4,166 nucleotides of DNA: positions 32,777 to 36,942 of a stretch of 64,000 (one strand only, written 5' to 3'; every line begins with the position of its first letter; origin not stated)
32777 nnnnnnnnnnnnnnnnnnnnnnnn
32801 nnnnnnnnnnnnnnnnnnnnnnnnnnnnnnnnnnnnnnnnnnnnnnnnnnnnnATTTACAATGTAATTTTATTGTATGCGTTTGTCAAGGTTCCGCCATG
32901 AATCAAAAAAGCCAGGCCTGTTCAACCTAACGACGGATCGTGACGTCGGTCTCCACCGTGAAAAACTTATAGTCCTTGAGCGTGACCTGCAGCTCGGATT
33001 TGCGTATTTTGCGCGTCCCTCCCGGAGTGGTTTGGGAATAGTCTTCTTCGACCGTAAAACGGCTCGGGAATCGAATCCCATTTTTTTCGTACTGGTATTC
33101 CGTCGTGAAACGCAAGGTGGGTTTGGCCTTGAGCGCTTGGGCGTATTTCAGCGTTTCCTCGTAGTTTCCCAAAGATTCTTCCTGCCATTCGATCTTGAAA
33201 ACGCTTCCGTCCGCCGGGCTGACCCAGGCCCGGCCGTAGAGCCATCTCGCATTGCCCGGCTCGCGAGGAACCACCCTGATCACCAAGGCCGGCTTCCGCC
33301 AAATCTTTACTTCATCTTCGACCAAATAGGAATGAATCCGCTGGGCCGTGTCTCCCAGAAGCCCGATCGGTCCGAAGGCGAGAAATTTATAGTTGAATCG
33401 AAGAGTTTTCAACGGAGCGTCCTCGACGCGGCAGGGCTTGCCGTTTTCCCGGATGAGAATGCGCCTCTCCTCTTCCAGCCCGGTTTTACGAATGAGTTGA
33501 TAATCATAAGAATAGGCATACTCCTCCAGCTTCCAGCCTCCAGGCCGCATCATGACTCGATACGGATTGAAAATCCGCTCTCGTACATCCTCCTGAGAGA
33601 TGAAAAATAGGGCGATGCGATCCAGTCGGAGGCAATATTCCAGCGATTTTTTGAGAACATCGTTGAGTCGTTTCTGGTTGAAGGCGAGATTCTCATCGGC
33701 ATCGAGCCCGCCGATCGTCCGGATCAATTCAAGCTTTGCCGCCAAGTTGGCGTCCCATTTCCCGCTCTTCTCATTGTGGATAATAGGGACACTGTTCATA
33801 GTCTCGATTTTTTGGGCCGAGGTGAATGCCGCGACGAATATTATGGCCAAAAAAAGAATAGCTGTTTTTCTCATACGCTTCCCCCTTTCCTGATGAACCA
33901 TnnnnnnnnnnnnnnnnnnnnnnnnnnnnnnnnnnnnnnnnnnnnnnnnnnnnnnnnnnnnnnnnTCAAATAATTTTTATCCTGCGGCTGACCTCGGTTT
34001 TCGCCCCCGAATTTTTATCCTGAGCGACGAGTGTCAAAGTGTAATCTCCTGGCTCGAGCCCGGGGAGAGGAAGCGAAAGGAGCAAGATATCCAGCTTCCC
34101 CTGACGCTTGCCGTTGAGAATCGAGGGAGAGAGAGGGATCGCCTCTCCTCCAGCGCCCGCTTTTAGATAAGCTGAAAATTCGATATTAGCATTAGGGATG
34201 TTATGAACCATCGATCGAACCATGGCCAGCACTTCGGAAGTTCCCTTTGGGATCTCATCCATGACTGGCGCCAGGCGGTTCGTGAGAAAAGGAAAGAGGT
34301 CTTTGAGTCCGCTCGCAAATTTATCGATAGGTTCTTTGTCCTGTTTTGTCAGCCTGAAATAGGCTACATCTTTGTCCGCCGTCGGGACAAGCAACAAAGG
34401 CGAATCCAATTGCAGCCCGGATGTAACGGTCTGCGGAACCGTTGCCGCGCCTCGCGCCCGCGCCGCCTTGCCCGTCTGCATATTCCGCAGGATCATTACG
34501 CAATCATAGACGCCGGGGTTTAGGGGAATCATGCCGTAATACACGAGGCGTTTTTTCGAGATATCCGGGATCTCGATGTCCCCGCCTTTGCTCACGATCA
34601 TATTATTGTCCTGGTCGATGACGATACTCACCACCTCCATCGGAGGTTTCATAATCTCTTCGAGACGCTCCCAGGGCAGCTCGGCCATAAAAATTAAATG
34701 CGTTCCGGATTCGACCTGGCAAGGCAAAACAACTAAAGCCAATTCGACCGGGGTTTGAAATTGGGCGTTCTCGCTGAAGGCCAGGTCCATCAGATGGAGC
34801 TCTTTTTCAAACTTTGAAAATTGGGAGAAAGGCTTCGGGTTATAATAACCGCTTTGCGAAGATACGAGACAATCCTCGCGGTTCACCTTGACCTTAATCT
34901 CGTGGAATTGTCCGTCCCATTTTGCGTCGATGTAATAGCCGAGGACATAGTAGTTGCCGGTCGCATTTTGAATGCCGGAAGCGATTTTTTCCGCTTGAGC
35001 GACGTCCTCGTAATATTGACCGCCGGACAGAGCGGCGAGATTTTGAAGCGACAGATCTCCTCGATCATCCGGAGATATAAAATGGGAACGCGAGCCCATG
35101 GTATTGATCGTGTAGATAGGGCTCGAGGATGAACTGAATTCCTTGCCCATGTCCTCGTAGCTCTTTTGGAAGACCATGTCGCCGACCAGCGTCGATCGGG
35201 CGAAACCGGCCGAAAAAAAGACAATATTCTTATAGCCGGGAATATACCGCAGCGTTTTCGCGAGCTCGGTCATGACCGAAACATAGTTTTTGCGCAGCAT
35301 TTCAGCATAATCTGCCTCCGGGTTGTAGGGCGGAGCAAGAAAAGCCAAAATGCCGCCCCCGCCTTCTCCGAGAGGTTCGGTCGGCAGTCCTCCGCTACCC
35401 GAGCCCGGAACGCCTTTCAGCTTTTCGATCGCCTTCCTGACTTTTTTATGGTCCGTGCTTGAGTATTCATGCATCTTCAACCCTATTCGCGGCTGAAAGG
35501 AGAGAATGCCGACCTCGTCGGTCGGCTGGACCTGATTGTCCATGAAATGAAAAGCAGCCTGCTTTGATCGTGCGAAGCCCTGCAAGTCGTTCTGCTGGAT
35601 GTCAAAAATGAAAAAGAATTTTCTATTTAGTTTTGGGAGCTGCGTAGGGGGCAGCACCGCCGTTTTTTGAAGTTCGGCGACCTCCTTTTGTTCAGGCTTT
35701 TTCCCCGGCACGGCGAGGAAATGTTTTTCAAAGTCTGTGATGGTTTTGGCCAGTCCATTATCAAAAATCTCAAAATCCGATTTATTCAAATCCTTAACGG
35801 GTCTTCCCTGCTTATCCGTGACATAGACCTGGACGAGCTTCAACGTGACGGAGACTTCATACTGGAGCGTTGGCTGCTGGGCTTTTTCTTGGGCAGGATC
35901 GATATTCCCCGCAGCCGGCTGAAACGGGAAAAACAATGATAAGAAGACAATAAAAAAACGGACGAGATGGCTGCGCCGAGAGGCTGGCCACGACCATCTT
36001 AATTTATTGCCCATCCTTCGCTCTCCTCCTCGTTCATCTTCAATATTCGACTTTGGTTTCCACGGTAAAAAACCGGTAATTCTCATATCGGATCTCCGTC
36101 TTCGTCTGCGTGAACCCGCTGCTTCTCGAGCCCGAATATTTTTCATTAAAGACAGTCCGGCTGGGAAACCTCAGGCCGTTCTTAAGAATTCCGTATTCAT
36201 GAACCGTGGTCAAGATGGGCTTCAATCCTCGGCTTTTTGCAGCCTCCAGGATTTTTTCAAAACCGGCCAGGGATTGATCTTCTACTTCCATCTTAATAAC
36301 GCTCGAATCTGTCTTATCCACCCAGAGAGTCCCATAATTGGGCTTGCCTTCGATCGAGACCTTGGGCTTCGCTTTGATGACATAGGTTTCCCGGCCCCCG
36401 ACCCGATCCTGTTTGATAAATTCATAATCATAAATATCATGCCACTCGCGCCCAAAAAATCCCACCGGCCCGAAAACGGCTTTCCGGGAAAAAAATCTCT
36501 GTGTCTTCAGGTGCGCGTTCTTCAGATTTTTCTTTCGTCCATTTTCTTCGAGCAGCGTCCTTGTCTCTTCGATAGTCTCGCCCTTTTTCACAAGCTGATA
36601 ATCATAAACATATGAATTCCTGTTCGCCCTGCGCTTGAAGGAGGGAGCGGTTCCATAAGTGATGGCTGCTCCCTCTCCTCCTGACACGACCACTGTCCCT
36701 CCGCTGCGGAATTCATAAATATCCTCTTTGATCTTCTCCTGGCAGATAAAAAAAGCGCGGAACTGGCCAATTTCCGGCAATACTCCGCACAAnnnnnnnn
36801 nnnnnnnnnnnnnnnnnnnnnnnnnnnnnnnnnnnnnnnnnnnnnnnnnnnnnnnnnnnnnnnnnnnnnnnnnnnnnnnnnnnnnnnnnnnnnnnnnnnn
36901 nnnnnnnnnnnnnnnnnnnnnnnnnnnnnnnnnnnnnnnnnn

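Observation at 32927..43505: Tandem array of 3 VWA proteins and 4 paralogous secreted partner proteins: an uncharacterised two-component envelope system under expansion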

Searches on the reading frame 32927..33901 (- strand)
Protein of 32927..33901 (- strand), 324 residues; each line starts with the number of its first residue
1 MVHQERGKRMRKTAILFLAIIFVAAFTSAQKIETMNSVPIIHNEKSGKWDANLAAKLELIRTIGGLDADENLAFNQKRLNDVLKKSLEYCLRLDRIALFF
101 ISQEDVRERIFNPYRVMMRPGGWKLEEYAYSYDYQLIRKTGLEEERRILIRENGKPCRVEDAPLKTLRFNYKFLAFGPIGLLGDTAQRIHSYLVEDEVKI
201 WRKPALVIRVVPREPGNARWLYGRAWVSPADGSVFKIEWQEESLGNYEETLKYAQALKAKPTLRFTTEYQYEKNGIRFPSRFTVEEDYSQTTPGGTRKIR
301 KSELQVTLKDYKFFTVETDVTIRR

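Call 3: search_protein_families(library=pfam, proteins=[window:32927-33901:-], max_evalue=0.01)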
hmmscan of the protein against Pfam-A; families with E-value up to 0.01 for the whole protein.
window:32927-33901:- (324 aa): 0 families

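Call 4: search_protein_families(library=ncbifam, proteins=[window:32927-33901:-], max_evalue=0.01)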
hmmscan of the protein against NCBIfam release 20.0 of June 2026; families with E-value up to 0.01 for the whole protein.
window:32927-33901:- (324 aa): 0 families

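Call 80: search_protein_families(library=padloc, proteins=[window:32927-33901:-], max_evalue=0.01)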
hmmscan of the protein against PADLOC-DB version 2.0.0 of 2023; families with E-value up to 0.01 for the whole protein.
window:32927-33901:- (324 aa): 0 families

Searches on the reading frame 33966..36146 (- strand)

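Call 3: search_protein_families(library=pfam, proteins=[window:33966-36146:-], max_evalue=0.01)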
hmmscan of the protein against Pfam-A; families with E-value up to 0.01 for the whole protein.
window:33966-36146:- (726 aa): 0 families

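Call 4: search_protein_families(library=ncbifam, proteins=[window:33966-36146:-], max_evalue=0.01)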
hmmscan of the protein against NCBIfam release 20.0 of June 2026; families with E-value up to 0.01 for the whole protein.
window:33966-36146:- (726 aa): 1 family
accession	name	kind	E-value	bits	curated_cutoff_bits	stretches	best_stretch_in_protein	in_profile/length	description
TIGR03436.1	acidobact_VWFA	subfamily_domain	5.2e-46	157.6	81.25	1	97-436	4-323/324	VWA domain-containing protein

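Call 80: search_protein_families(library=padloc, proteins=[window:33966-36014:-], max_evalue=0.01)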
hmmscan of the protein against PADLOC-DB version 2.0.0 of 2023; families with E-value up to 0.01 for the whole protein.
window:33966-36014:- (682 aa): 0 families

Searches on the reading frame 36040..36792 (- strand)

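Call 3: search_protein_families(library=pfam, proteins=[window:36040-36792:-], max_evalue=0.01)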
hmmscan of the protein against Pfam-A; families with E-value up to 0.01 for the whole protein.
window:36040-36792:- (250 aa): 1 family
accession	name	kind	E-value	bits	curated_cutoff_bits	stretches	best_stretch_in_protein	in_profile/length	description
PF17131.11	LolA_like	-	4.1e-07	30.3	30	1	115-182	65-131/184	Outer membrane lipoprotein-sorting protein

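Call 4: search_protein_families(library=ncbifam, proteins=[window:36040-36792:-], max_evalue=0.01)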
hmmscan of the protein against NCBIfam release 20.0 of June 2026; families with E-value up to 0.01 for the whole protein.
window:36040-36792:- (250 aa): 0 families
